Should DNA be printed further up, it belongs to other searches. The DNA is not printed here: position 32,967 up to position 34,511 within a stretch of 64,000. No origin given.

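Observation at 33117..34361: DegT-fold enzyme with His replacing the Schiff-base Lys: predicted ColD/E1/SpnQ-type sugar 3-dehydrase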

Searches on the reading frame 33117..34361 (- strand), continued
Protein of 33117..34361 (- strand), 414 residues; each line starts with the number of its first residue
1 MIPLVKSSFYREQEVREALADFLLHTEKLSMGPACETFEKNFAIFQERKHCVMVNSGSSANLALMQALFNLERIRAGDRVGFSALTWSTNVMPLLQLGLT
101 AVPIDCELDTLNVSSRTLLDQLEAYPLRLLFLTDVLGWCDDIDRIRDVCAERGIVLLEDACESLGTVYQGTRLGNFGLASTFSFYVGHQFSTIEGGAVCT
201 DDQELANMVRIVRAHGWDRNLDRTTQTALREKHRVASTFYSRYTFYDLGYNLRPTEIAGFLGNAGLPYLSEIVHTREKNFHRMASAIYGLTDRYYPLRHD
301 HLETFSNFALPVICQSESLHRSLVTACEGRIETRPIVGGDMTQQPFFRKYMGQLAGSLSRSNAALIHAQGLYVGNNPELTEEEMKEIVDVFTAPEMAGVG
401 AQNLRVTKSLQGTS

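Call 61: search_protein_families(library=ncbifam, proteins=[L092:481-1599:+, L063:9022-9951:+, L038:9049-9990:+, L065:9054-9995:+, L052:8000-8938:+, L016:6096-7034:+, L092:4662-7136:+], max_evalue=1e-10)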
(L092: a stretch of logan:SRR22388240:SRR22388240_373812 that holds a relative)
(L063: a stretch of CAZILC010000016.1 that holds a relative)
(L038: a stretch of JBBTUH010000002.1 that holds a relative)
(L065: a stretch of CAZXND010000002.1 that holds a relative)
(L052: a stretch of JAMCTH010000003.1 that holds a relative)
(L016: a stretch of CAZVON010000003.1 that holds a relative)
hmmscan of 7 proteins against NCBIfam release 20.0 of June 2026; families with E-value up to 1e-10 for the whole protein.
L092:481-1599:+ (372 aa): 16 families
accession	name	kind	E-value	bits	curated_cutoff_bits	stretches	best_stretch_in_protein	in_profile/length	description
TIGR01181.1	dTDP_gluc_dehyt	equivalog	3.1e-123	411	365.1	1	3-314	2-319/321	dTDP-glucose 4,6-dehydratase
NF007490.0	PRK10084.1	subfamily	2.8e-88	296.3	649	1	1-331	1-358/361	dTDP-glucose 4,6-dehydratase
NF007582.0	PRK10217.1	equivalog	2.3e-86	290.1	698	1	2-317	3-342/355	dTDP-glucose 4,6-dehydratase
TIGR04180.1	EDH_00030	hypoth_equivalog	5.9e-45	153.6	475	1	3-260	1-259/297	NAD-dependent 4,6-dehydratase LegB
TIGR01179.1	galE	equivalog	3.1e-32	111.7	262.3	1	2-309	1-328/332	UDP-glucose 4-epimerase GalE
TIGR02622.1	CDP_4_6_dhtase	equivalog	4e-21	75.5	278.45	1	2-309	6-333/352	CDP-glucose 4,6-dehydratase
NF007956.0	PRK10675.1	subfamily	5.1e-21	75.2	394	1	1-309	1-332/338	UDP-glucose 4-epimerase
TIGR02197.1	heptose_epim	equivalog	1.2e-19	70.7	274.6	1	3-269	1-273/316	ADP-glyceromanno-heptose 6-epimerase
TIGR03466.1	HpnA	hypoth_equivalog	7.4e-19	67.8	367.65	1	1-249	1-238/327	hopanoid-associated sugar epimerase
NF047922.1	GDPFucSynFcl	equivalog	6.9e-16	58.6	500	1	57-310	38-305/308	GDP-L-fucose synthase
NF042422.1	oxyalk_red_OleD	equivalog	8.2e-16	58.3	580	1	1-234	1-222/329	2-alkyl-3-oxoalkanoate reductase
TIGR01472.1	gmd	equivalog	4.5e-15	55.7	415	1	51-251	56-262/342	GDP-mannose 4,6-dehydratase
NF011728.1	PRK15181.1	equivalog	9.2e-15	54.5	760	1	3-309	18-340/348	Vi polysaccharide biosynthesis UDP-N-acetylglucosaminuronic acid C-4 epimerase TviC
TIGR01214.1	rmlD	equivalog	3.1e-14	52.7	224.05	1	3-182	2-155/285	dTDP-4-dehydrorhamnose reductase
NF052578.1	StrlDmthSdmBMthl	equivalog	2.6e-11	43.8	600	1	1-241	1-230/328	sterol demethylase protein SdmB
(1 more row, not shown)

L063:9022-9951:+ (309 aa): 18 families
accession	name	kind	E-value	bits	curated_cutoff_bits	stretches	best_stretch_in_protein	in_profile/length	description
TIGR02622.1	CDP_4_6_dhtase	equivalog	8.6e-46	156.7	278.45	1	3-304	1-332/352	CDP-glucose 4,6-dehydratase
TIGR01181.1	dTDP_gluc_dehyt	equivalog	3.8e-45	154.4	365.1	1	45-305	54-314/321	dTDP-glucose 4,6-dehydratase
TIGR04180.1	EDH_00030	hypoth_equivalog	3e-41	141.4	475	1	9-289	1-296/297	NAD-dependent 4,6-dehydratase LegB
TIGR01179.1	galE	equivalog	1.4e-38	132.5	262.3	1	9-305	2-328/332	UDP-glucose 4-epimerase GalE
TIGR02197.1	heptose_epim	equivalog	6e-27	94.6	274.6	1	9-304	1-315/316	ADP-glyceromanno-heptose 6-epimerase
NF011728.1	PRK15181.1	equivalog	6.6e-24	84.5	760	1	62-303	88-338/348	Vi polysaccharide biosynthesis UDP-N-acetylglucosaminuronic acid C-4 epimerase TviC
NF007582.0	PRK10217.1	equivalog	2.3e-23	82.9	698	1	47-305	57-334/355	dTDP-glucose 4,6-dehydratase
NF007490.0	PRK10084.1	subfamily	6.5e-23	81.3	649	1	47-305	56-337/361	dTDP-glucose 4,6-dehydratase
NF007956.0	PRK10675.1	subfamily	8.6e-20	71.1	394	0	45-151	54-162/338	UDP-glucose 4-epimerase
NF047922.1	GDPFucSynFcl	equivalog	1.9e-19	70.2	500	1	6-305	2-304/308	GDP-L-fucose synthase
TIGR03466.1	HpnA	hypoth_equivalog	4.8e-17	61.9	367.65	1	8-176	2-178/327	hopanoid-associated sugar epimerase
TIGR01472.1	gmd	equivalog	6.3e-17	61.8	415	1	54-259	67-275/342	GDP-mannose 4,6-dehydratase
NF043036.1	ErythonDh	equivalog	2.7e-15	56.4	325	1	9-276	3-288/321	D-erythronate dehydrogenase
NF042422.1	oxyalk_red_OleD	equivalog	2.8e-15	56.5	580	1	9-261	3-259/329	2-alkyl-3-oxoalkanoate reductase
NF008872.0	PRK11908.1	equivalog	2e-14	53.4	294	1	7-305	2-338/349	bifunctional UDP-4-keto-pentose/UDP-xylose synthase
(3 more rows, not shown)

L038:9049-9990:+ (313 aa): 15 families
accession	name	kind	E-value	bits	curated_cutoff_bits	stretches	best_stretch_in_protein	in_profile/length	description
TIGR01181.1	dTDP_gluc_dehyt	equivalog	1.5e-41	142.6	365.1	1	10-307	1-313/321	dTDP-glucose 4,6-dehydratase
TIGR02622.1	CDP_4_6_dhtase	equivalog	4.8e-39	134.5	278.45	1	6-310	2-335/352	CDP-glucose 4,6-dehydratase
TIGR04180.1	EDH_00030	hypoth_equivalog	3.5e-34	118.2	475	1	11-263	1-264/297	NAD-dependent 4,6-dehydratase LegB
TIGR01179.1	galE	equivalog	4.6e-34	117.7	262.3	1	10-308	1-328/332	UDP-glucose 4-epimerase GalE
NF007582.0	PRK10217.1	equivalog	2.1e-25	89.6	698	1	10-306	3-332/355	dTDP-glucose 4,6-dehydratase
NF007490.0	PRK10084.1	subfamily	1.6e-24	86.6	649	1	10-307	2-336/361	dTDP-glucose 4,6-dehydratase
TIGR02197.1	heptose_epim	equivalog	2.7e-24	85.9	274.6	1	11-305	1-313/316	ADP-glyceromanno-heptose 6-epimerase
NF011728.1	PRK15181.1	equivalog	1e-20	74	760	1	9-309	16-341/348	Vi polysaccharide biosynthesis UDP-N-acetylglucosaminuronic acid C-4 epimerase TviC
NF047922.1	GDPFucSynFcl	equivalog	3.8e-19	69.3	500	1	8-306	2-302/308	GDP-L-fucose synthase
NF007956.0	PRK10675.1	subfamily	1.1e-16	60.9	394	1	10-154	2-162/338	UDP-glucose 4-epimerase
TIGR01214.1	rmlD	equivalog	1.4e-15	57.1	224.05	1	10-183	1-163/285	dTDP-4-dehydrorhamnose reductase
NF042423.1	oxyalk_red_Shew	equivalog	3.4e-15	56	580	1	8-254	8-256/331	2-alkyl-3-oxoalkanoate reductase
NF042422.1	oxyalk_red_OleD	equivalog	5.3e-14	52.3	580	1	10-253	2-248/329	2-alkyl-3-oxoalkanoate reductase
TIGR01472.1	gmd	equivalog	7.3e-13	48.4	415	1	51-253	61-266/342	GDP-mannose 4,6-dehydratase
NF008872.0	PRK11908.1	equivalog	1e-12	47.8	294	1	10-306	3-336/349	bifunctional UDP-4-keto-pentose/UDP-xylose synthase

L065:9054-9995:+ (313 aa): 15 families
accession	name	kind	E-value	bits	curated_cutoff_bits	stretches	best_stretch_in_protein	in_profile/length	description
TIGR02622.1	CDP_4_6_dhtase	equivalog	3.5e-44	151.4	278.45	1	7-310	3-335/352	CDP-glucose 4,6-dehydratase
TIGR01181.1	dTDP_gluc_dehyt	equivalog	1.5e-39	136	365.1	1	48-307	54-313/321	dTDP-glucose 4,6-dehydratase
TIGR01179.1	galE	equivalog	1.6e-38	132.4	262.3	1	10-307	1-327/332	UDP-glucose 4-epimerase GalE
TIGR04180.1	EDH_00030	hypoth_equivalog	1.1e-34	119.8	475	1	11-292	1-296/297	NAD-dependent 4,6-dehydratase LegB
NF007956.0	PRK10675.1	subfamily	4.5e-24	85.2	394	1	36-169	42-178/338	UDP-glucose 4-epimerase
NF011728.1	PRK15181.1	equivalog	3.6e-22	78.8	760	1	50-307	75-339/348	Vi polysaccharide biosynthesis UDP-N-acetylglucosaminuronic acid C-4 epimerase TviC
NF047922.1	GDPFucSynFcl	equivalog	4.6e-21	75.6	500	1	7-307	1-303/308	GDP-L-fucose synthase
TIGR02197.1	heptose_epim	equivalog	9.6e-21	74.2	274.6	1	11-306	1-314/316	ADP-glyceromanno-heptose 6-epimerase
NF042423.1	oxyalk_red_Shew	equivalog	6.4e-18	64.9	580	1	7-265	7-267/331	2-alkyl-3-oxoalkanoate reductase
NF007582.0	PRK10217.1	equivalog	2.4e-17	63.1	698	1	52-305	59-331/355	dTDP-glucose 4,6-dehydratase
NF007490.0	PRK10084.1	subfamily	2e-16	60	649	1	50-306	56-335/361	dTDP-glucose 4,6-dehydratase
NF042422.1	oxyalk_red_OleD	equivalog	8e-13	48.4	580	0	10-264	2-259/329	2-alkyl-3-oxoalkanoate reductase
TIGR01472.1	gmd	equivalog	4e-12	46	415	0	52-299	62-332/342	GDP-mannose 4,6-dehydratase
NF008872.0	PRK11908.1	equivalog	5.5e-12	45.4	294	0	9-307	2-337/349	bifunctional UDP-4-keto-pentose/UDP-xylose synthase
NF043036.1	ErythonDh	equivalog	8.4e-12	44.9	325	0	10-157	2-165/321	D-erythronate dehydrogenase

L052:8000-8938:+ (312 aa): 16 families
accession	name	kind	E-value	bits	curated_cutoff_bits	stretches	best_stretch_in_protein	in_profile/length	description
TIGR02622.1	CDP_4_6_dhtase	equivalog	9.1e-44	150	278.45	1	5-307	1-332/352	CDP-glucose 4,6-dehydratase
TIGR01181.1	dTDP_gluc_dehyt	equivalog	4.4e-42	144.3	365.1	1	50-308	56-314/321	dTDP-glucose 4,6-dehydratase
TIGR04180.1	EDH_00030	hypoth_equivalog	1.9e-35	122.4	475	1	11-292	1-296/297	NAD-dependent 4,6-dehydratase LegB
TIGR01179.1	galE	equivalog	6.6e-31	107.3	262.3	1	10-308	1-328/332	UDP-glucose 4-epimerase GalE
NF007582.0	PRK10217.1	equivalog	1.8e-21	76.6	698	1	51-306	58-332/355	dTDP-glucose 4,6-dehydratase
TIGR02197.1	heptose_epim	equivalog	1.7e-20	73.5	274.6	1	11-306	1-314/316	ADP-glyceromanno-heptose 6-epimerase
NF007490.0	PRK10084.1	subfamily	4.6e-19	68.6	649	1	50-307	56-336/361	dTDP-glucose 4,6-dehydratase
NF042422.1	oxyalk_red_OleD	equivalog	4.3e-18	65.8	580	1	10-265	2-260/329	2-alkyl-3-oxoalkanoate reductase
NF042423.1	oxyalk_red_Shew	equivalog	1.2e-17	64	580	1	9-266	9-268/331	2-alkyl-3-oxoalkanoate reductase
NF011728.1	PRK15181.1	equivalog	8.9e-15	54.5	760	1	62-306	87-338/348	Vi polysaccharide biosynthesis UDP-N-acetylglucosaminuronic acid C-4 epimerase TviC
NF043036.1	ErythonDh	equivalog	4.4e-14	52.4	325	1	10-268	2-278/321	D-erythronate dehydrogenase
TIGR03466.1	HpnA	hypoth_equivalog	1.3e-13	50.6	367.65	0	10-126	2-121/327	hopanoid-associated sugar epimerase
NF047922.1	GDPFucSynFcl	equivalog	3.3e-13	49.8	500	1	8-308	2-304/308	GDP-L-fucose synthase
NF007956.0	PRK10675.1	subfamily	3.4e-13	49.4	394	0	49-153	55-161/338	UDP-glucose 4-epimerase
TIGR01472.1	gmd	equivalog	9.1e-13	48.1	415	0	51-219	61-237/342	GDP-mannose 4,6-dehydratase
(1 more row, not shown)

L016:6096-7034:+ (312 aa): 20 families
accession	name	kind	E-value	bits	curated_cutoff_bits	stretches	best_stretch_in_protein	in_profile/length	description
TIGR02622.1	CDP_4_6_dhtase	equivalog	4.9e-47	160.8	278.45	1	6-307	3-334/352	CDP-glucose 4,6-dehydratase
TIGR01181.1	dTDP_gluc_dehyt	equivalog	1.2e-46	159.3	365.1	1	11-305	3-313/321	dTDP-glucose 4,6-dehydratase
TIGR04180.1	EDH_00030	hypoth_equivalog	3.4e-42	144.5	475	1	10-290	1-296/297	NAD-dependent 4,6-dehydratase LegB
TIGR01179.1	galE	equivalog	1.2e-40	139.4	262.3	1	9-305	1-327/332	UDP-glucose 4-epimerase GalE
NF011728.1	PRK15181.1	equivalog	2.2e-27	96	760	1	9-304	17-338/348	Vi polysaccharide biosynthesis UDP-N-acetylglucosaminuronic acid C-4 epimerase TviC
TIGR02197.1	heptose_epim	equivalog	7.5e-26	91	274.6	1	10-304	1-314/316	ADP-glyceromanno-heptose 6-epimerase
NF007956.0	PRK10675.1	subfamily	9.7e-26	90.7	394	1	10-151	3-161/338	UDP-glucose 4-epimerase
NF007582.0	PRK10217.1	equivalog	3.3e-25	88.9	698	1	39-304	47-332/355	dTDP-glucose 4,6-dehydratase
NF007490.0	PRK10084.1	subfamily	4.7e-25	88.3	649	1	47-304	55-335/361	dTDP-glucose 4,6-dehydratase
NF042423.1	oxyalk_red_Shew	equivalog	2.1e-20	73.1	580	1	8-252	9-256/331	2-alkyl-3-oxoalkanoate reductase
NF008872.0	PRK11908.1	equivalog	2e-18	66.5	294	1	9-305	3-337/349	bifunctional UDP-4-keto-pentose/UDP-xylose synthase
NF043036.1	ErythonDh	equivalog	4.2e-18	65.6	325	1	9-258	2-271/321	D-erythronate dehydrogenase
NF047922.1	GDPFucSynFcl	equivalog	7.1e-18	65.1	500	1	8-304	3-302/308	GDP-L-fucose synthase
NF042422.1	oxyalk_red_OleD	equivalog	7.4e-16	58.4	580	1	9-254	2-251/329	2-alkyl-3-oxoalkanoate reductase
TIGR01214.1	rmlD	equivalog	9.2e-15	54.5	224.05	1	10-184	2-166/285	dTDP-4-dehydrorhamnose reductase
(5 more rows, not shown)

L092:4662-7136:+ (824 aa): 0 families

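Call 62: predict_structure(alignment_id=A1)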
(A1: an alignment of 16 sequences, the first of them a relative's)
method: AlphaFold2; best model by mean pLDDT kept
length: 414 residues; sequences in the alignment: 16
mean_pLDDT: 80.3   pTM: 0.81
mean pLDDT of the five models: 80.3, 79.8, 73.8, 73.3, 63.0
residues with pLDDT >= 90: 191; 70-90: 136; 50-70: 35; < 50: 52
segments of 3 or more residues with pLDDT < 50: 1-6, 186-192, 216-221, 237-252, 398-414
pLDDT, mean of each block of 10 residues (from residue 1): 45 82 71 83 95 84 91 95 91 90 93 92 94 83 95 95 87 94 57 73 93 57 60 53 34 67 86 90 92 90 85 94 92 85 90 81 93 87 95 67 31 28
secondary structure, 60 per line:
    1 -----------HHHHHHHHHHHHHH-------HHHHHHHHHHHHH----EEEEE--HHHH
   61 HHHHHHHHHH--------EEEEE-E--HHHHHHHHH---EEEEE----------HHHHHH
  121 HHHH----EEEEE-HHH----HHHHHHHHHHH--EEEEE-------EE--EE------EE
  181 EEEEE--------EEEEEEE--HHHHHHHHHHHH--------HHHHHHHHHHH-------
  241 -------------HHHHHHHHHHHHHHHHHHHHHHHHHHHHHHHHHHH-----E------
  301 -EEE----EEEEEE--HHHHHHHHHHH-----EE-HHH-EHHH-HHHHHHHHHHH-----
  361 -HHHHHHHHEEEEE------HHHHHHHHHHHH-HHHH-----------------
elements in order: H12-25 H33-45 E50-54 H57-70 E79-83 H88-96 E100-104 H115-124 E129-133 H142-152 E155-159 E179-185 E194-200 H203-214 H223-233 H254-288 E302-304 E309-314 H317-327 H345-355 H362-369 E370-374 H381-392 H394-397
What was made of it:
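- The active-site loop of the AF2 model has low confidence (call 62).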

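Call 67: fold_search(model_id=the predicted structure, library=pdb)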
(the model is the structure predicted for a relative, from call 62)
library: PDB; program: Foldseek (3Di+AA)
matches with E <= 10: 1949; with E <= 0.001: 1438
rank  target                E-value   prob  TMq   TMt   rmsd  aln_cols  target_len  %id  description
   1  2r0t_A                7.4e-24  1.00  0.72  0.76   6.5       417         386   29  Crystal structure of GDP-4-keto-6-deoxymannose-3-dehydratase with a trapped PLP-glutamate geminal diamine (released 2007-12-18)
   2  3b8x_B                1.6e-23  1.00  0.73  0.78   6.2       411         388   29  Crystal structure of GDP-4-keto-6-deoxymannose-3-dehydratase (ColD) H188N mutant with bound GDP-perosamine (released 2007-11-27)
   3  3gr9_G                2.8e-23  1.00  0.72  0.77   5.3       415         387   28  Crystal structure of ColD H188K S187N (released 2009-06-16)
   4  3gr9_C                5.3e-23  1.00  0.73  0.78   6.6       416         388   29  Crystal structure of ColD H188K S187N (released 2009-06-16)
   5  3b8x_A                7.4e-23  1.00  0.74  0.79   6.3       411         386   29  Crystal structure of GDP-4-keto-6-deoxymannose-3-dehydratase (ColD) H188N mutant with bound GDP-perosamine (released 2007-11-27)
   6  2gms_A                8.3e-23  1.00  0.72  0.76   6.5       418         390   29  E coli GDP-4-keto-6-deoxy-D-mannose-3-dehydratase with bound hydrated PLP (released 2006-09-05)
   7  3gr9_B                9.8e-23  1.00  0.72  0.77   5.0       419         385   28  Crystal structure of ColD H188K S187N (released 2009-06-16)
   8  2gms_B                1.3e-22  1.00  0.74  0.78   4.7       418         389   28  E coli GDP-4-keto-6-deoxy-D-mannose-3-dehydratase with bound hydrated PLP (released 2006-09-05)
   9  3gr9_A                1.9e-22  1.00  0.74  0.79   5.2       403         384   27  Crystal structure of ColD H188K S187N (released 2009-06-16)
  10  3gr9_E                6.7e-22  1.00  0.72  0.77   6.6       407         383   29  Crystal structure of ColD H188K S187N (released 2009-06-16)
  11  3gr9_F                1.2e-21  1.00  0.72  0.77   4.7       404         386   28  Crystal structure of ColD H188K S187N (released 2009-06-16)
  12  3gr9_D                2.0e-21  1.00  0.72  0.78   4.8       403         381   28  Crystal structure of ColD H188K S187N (released 2009-06-16)
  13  3dr4_B                2.1e-21  1.00  0.69  0.77   5.0       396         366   23  GDP-perosamine synthase K186A mutant from Caulobacter crescentus with bound sugar ligand (released 2008-10-14)
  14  3bn1_C                3.1e-21  1.00  0.69  0.77   5.6       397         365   24  Crystal structure of GDP-perosamine synthase (released 2008-03-18)
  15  7b0m                  3.5e-21  1.00  0.71  0.79   5.0       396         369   22  Sugar transaminase from a metagenome collected from troll oil field production water (released 2021-12-01)
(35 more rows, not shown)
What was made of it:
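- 33117..34361 (-): His-type DegT protein, 414 aa: predicted PMP-dependent, Fe-S-independent (ColD-type) NDP-4-keto-6-deoxyhexose 3-dehydratase. AF2 model pLDDT 80, with ColD as the top Foldseek hits (calls 62, 67).
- On His-type PMP-dependent NDP-sugar 3-dehydratases (ColD/E1/SpnQ class within DegT_DnrJ_EryC1): AF2 model pLDDT 80 with TM 0.72-0.79 to ColD chains (calls 62, 67).
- The top Foldseek hits to the AF2 model are all ColD (calls 62, 67).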
